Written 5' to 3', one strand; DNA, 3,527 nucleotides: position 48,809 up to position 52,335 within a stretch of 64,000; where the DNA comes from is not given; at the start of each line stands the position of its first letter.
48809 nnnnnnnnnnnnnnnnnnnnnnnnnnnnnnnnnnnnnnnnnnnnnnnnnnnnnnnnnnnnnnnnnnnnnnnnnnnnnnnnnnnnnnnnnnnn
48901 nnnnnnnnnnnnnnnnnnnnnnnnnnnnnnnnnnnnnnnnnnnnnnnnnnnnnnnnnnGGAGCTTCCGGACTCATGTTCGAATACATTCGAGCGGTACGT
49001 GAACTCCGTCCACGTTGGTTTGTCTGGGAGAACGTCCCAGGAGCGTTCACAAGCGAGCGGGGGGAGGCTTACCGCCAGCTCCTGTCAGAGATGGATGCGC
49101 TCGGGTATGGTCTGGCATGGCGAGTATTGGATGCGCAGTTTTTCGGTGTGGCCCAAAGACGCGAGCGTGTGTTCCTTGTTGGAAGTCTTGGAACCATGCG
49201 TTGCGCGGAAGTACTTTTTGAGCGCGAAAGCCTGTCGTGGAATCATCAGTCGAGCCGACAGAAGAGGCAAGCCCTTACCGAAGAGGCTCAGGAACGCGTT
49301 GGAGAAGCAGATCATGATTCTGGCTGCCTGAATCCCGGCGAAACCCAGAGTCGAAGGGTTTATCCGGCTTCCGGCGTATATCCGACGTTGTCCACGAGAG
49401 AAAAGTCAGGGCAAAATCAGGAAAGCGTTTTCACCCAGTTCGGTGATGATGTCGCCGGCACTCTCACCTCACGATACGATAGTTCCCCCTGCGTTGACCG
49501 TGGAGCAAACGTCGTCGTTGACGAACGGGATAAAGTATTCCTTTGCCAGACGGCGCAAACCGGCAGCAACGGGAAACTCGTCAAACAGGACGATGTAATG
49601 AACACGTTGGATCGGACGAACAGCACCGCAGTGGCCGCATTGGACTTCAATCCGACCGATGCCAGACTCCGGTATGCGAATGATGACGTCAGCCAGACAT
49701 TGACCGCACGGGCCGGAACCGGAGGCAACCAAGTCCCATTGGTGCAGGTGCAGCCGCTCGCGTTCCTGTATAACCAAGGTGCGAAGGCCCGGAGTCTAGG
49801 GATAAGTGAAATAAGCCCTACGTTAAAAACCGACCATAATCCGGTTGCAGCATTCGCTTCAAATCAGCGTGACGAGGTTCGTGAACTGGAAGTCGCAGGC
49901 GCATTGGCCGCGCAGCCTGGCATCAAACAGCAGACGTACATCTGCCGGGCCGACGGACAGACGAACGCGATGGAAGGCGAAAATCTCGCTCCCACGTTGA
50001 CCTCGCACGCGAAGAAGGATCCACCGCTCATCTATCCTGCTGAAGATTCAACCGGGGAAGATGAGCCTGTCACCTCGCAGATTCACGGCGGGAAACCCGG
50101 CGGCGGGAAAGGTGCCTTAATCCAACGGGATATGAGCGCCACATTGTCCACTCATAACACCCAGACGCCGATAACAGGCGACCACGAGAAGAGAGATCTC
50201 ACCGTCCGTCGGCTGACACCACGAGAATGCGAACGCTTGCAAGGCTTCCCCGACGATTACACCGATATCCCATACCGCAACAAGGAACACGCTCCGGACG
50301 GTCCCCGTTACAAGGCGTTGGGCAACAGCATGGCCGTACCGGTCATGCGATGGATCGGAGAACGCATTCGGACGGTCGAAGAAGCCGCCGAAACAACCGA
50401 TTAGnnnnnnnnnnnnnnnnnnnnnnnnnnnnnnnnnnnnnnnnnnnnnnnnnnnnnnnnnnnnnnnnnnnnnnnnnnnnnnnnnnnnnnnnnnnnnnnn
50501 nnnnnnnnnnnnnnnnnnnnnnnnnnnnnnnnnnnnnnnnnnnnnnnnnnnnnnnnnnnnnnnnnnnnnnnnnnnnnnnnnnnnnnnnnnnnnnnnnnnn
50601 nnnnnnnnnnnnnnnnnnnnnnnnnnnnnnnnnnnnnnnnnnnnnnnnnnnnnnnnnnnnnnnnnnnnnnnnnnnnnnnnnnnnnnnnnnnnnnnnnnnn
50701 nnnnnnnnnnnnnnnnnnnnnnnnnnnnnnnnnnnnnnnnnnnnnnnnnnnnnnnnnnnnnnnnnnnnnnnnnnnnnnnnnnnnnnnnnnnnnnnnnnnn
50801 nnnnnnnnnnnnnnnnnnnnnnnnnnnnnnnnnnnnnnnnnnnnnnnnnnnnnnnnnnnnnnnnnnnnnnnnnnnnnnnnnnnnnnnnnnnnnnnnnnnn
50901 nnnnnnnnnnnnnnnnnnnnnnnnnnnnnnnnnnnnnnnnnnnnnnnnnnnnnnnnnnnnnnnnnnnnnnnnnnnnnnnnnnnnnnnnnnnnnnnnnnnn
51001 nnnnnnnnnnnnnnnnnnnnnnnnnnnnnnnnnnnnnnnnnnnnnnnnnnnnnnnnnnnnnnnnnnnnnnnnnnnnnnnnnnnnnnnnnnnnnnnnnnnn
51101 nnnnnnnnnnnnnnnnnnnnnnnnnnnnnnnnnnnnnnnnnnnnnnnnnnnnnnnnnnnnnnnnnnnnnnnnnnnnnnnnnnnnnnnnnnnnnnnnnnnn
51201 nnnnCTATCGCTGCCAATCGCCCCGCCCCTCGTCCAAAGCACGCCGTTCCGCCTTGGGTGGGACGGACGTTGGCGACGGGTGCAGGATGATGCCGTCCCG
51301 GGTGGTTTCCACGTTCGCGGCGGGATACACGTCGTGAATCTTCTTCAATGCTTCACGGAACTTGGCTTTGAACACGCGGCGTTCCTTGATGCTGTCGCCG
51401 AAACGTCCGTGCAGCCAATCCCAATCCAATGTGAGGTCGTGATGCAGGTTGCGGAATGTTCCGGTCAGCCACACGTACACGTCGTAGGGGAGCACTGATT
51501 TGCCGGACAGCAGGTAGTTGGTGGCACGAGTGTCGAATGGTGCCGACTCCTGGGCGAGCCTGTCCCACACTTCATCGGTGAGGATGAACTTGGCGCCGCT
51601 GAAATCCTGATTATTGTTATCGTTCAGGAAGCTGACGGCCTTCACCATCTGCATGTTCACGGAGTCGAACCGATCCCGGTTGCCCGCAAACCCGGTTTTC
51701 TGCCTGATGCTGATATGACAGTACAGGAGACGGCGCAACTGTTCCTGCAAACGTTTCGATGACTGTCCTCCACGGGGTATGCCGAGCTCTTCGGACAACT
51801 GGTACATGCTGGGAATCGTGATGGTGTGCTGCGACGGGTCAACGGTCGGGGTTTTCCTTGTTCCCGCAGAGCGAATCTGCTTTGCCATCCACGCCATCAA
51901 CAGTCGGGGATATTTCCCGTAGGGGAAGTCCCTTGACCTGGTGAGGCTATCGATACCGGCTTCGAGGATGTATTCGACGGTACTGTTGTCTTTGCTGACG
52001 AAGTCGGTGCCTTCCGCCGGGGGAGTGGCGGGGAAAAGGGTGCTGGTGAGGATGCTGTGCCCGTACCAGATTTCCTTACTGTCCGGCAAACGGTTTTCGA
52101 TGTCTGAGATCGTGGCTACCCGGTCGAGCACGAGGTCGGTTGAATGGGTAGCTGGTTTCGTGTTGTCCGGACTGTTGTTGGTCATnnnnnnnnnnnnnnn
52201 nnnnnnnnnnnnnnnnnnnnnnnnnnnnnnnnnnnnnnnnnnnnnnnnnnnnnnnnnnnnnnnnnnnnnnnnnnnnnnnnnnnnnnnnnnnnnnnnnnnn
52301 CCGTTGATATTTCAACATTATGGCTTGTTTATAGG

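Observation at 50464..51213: Second, distinct repeat array: about 13 copies of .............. scattered in both orientations over 750 bp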

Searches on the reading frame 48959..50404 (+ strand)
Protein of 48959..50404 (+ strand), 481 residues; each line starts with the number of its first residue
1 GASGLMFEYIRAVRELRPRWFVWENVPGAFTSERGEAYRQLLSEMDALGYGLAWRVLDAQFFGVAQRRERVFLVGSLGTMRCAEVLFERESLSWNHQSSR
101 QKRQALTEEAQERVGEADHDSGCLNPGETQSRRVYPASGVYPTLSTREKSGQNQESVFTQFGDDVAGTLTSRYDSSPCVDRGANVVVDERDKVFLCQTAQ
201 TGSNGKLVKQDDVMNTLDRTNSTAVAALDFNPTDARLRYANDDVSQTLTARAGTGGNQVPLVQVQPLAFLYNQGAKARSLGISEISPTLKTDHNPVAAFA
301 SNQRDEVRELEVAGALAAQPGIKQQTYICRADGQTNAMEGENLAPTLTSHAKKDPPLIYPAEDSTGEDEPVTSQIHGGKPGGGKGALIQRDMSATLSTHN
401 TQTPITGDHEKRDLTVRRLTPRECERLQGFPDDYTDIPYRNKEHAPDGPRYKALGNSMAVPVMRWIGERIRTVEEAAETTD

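Call 53: search_solved_structures(query=window:48959-50404:+, max_evalue=0.001)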
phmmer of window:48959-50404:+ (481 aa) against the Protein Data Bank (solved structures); distinct sequences matched with E-value up to 0.001: 42.
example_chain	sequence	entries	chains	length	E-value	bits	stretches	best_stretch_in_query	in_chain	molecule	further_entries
3ubt_Y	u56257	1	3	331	2.8e-16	62.8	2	5-76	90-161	Modification methylase HaeIII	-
1dct_A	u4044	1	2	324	6.2e-16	61.7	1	5-76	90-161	PROTEIN (MODIFICATION METHYLASE HAEIII)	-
2i9k_A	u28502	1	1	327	7.4e-14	54.8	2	5-75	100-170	Modification methylase HhaI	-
2uyh_A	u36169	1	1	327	2.9e-13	52.9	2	5-75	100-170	MODIFICATION METHYLASE HHAI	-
2z6a_A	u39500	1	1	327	4.7e-13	52.2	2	5-75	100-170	Modification methylase HhaI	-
10mh_A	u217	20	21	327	4.7e-13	52.2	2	5-75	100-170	PROTEIN (CYTOSINE-SPECIFIC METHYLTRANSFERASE HHAI) | HaeIII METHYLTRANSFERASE | Modification methylase HhaI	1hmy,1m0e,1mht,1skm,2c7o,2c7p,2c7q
1svu_A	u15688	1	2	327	5.4e-13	52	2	5-75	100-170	Modification methylase HhaI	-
2zcj_A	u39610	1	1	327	1.2e-12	50.8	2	5-75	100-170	Modification methylase HhaI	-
2uz4_A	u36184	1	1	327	2.3e-12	49.9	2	5-75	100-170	MODIFICATION METHYLASE HHAI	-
2uyc_A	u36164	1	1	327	2.3e-12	49.9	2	5-75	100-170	MODIFICATION METHYLASE HHAI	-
2z6u_A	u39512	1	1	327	3.2e-12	49.5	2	5-75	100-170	Modification methylase HhaI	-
2z6q_A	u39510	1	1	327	3.2e-12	49.5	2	5-75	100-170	Modification methylase HhaI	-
1fjx_A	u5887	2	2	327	3.2e-12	49.4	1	5-75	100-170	HHAI DNA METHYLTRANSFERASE | MODIFICATION METHYLASE HHAI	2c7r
3lx6_A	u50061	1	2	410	1.2e-09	41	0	5-76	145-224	Cytosine-specific methyltransferase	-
3me5_A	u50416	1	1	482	1.9e-09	40.3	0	5-76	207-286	Cytosine-specific methyltransferase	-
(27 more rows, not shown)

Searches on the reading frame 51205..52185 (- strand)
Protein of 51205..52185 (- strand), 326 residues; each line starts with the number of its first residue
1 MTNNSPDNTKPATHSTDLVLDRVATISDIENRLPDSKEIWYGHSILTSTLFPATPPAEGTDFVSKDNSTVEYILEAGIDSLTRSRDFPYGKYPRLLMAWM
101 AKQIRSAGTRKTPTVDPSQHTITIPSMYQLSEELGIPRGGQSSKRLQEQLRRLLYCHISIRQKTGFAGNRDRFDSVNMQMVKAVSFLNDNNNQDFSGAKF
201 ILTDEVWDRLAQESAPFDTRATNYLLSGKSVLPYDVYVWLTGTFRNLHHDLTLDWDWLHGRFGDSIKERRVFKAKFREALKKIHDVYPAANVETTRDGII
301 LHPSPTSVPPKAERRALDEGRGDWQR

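Call 4: search_protein_families(library=pfam, proteins=[window:51205-52185:-], max_evalue=0.01)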
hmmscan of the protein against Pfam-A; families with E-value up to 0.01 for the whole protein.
window:51205-52185:- (326 aa): 1 family
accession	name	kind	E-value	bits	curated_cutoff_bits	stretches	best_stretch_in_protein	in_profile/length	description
PF04796.18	RepA_C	-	2.3e-10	41.4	26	1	88-247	2-165/181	Plasmid encoded RepA protein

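Call 33: search_solved_structures(query=window:51205-52185:-, max_evalue=1)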
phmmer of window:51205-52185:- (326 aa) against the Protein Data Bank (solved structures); distinct sequences matched with E-value up to 1: 1.
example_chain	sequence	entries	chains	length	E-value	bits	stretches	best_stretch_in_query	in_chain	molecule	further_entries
7rmx_A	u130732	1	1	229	0.011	18.2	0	121-152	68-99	Tunable symmetric protein, D_3_212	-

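Call 34: search_protein_families(library=ncbifam, proteins=[window:51205-52185:-], max_evalue=0.01)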
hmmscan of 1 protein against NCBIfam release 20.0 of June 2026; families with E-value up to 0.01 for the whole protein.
window:51205-52185:- (326 aa): 0 families

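Call 36: find_related_loci(query=window:51205-52185:-, collection=genome_contigs, flank=4000)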
Query window:51205-52185:- (326 aa) in genome_contigs; peptide patterns used: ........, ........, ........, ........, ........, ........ (x = any residue, [..] = any of these).
44 stretches matched a pattern; 7 encode a relative of the query (tblastn E <= 1e-3); 7 distinct loci.
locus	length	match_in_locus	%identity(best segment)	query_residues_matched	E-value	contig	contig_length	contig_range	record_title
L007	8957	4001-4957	60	1-314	4e-126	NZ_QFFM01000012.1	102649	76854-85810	Bifidobacterium callitrichidarum strain TRI 5 DS8229454_c12, whole genome shotgun sequence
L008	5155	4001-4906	60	3-308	2e-124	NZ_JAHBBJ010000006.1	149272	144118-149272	Bifidobacterium miconisargentati strain 82T25 Contig_6, whole genome shotgun sequence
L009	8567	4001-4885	60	20-318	3e-121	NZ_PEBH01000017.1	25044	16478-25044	Bifidobacterium rousetti strain RST9 NODE_17_length_25044_cov_327.757119, whole genome shotgun sequence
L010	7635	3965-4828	60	20-308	1e-119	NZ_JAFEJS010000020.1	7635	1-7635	Bifidobacterium santillanense strain MA2 Contig_20, whole genome shotgun sequence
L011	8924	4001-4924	58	17-321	6e-113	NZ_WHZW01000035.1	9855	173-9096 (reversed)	Bifidobacterium aerophilum strain TRE17 sequence35, whole genome shotgun sequence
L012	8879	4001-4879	54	20-313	9e-100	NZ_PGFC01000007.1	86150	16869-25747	Pseudoscardovia suis strain DSM 24744 Ga0181009_107, whole genome shotgun sequence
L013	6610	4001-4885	60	20-318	6e-121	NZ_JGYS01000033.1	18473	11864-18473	Bifidobacterium callitrichos DSM 23973 Contig33, whole genome shotgun sequence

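Call 42: predict_structure(protein=window:51205-52185:-)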
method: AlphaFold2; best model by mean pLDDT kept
length: 326 residues; sequences in the alignment: 1
mean_pLDDT: 38.2   pTM: 0.27
mean pLDDT of the five models: 38.2, 35.5, 35.1, 31.1, 30.0
residues with pLDDT >= 90: 0; 70-90: 0; 50-70: 46; < 50: 280
segments of 3 or more residues with pLDDT < 50: 1-135, 137-238, 240-250, 260-266, 305-326
pLDDT, mean of each block of 10 residues (from residue 1): 34 29 28 33 29 30 31 33 36 44 38 32 37 47 41 35 30 28 27 28 32 32 33 41 45 55 52 60 54 64 49 39 32
secondary structure, 60 per line:
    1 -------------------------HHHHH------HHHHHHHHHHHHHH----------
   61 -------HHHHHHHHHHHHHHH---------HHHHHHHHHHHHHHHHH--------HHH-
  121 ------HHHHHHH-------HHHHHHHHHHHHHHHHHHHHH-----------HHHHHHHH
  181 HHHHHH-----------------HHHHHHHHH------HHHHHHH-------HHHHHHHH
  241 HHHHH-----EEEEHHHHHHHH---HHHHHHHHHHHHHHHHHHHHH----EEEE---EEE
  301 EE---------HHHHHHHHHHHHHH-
elements in order: H26-30 H37-50 H68-82 H92-108 H127-133 H141-161 H173-186 H204-212 H219-225 H233-245 E251-254 H255-262 H266-286 E291-294 E298-302 H312-325

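Call 45: search_solved_structures(query=A3, max_evalue=10)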
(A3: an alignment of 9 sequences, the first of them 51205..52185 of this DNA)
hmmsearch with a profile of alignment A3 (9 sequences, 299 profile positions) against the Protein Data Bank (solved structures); distinct sequences matched with E-value up to 10: 5.
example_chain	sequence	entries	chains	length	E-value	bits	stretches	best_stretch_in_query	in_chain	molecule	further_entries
6yel_A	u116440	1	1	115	0.45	12.5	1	111-178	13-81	Stromal interaction molecule 1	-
4o9b_A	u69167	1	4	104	0.56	12.2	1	113-179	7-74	Stromal interaction molecule 1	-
6b2w_A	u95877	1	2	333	1.3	11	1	238-291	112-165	Putative peptidyl-arginine deiminase family protein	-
6b10_A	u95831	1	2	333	1.3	11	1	238-291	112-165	Putative peptidyl-arginine deiminase family protein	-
1v5m_A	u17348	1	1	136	1.4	10.9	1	31-67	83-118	SH2 and PH domain-containing adapter protein APS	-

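Call 47: search_protein_families(library=pfam, alignment_id=A3, max_evalue=1)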
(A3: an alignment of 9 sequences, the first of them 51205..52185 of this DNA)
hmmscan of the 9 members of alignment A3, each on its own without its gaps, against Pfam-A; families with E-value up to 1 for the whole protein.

A. member 1, window:51205-52185:- (326 aa): 4 families
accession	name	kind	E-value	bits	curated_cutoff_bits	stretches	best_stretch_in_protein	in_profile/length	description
PF04796.18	RepA_C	-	2.3e-10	41.4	26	1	88-247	2-165/181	Plasmid encoded RepA protein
PF10134.15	RPA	-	0.01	15.9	27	1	124-208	72-150/228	Replication initiator protein A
PF00605.23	IRF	-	0.1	13.3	27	1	248-288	44-86/105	Interferon regulatory factor transcription factor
PF19486.4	DUF6022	-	0.16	12.3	25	1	82-118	42-78/155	Family of unknown function (DUF6022)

B. families by the number of members that match (of 9 scanned): 5 families
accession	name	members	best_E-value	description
PF04796.18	RepA_C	9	5.3e-11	Plasmid encoded RepA protein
PF10134.15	RPA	2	0.01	Replication initiator protein A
PF00605.23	IRF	1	0.1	Interferon regulatory factor transcription factor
PF21016.3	RlmN_N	1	0.14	Ribosomal RNA large subunit methyltransferase N-terminal domain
PF19486.4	DUF6022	1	0.16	Family of unknown function (DUF6022)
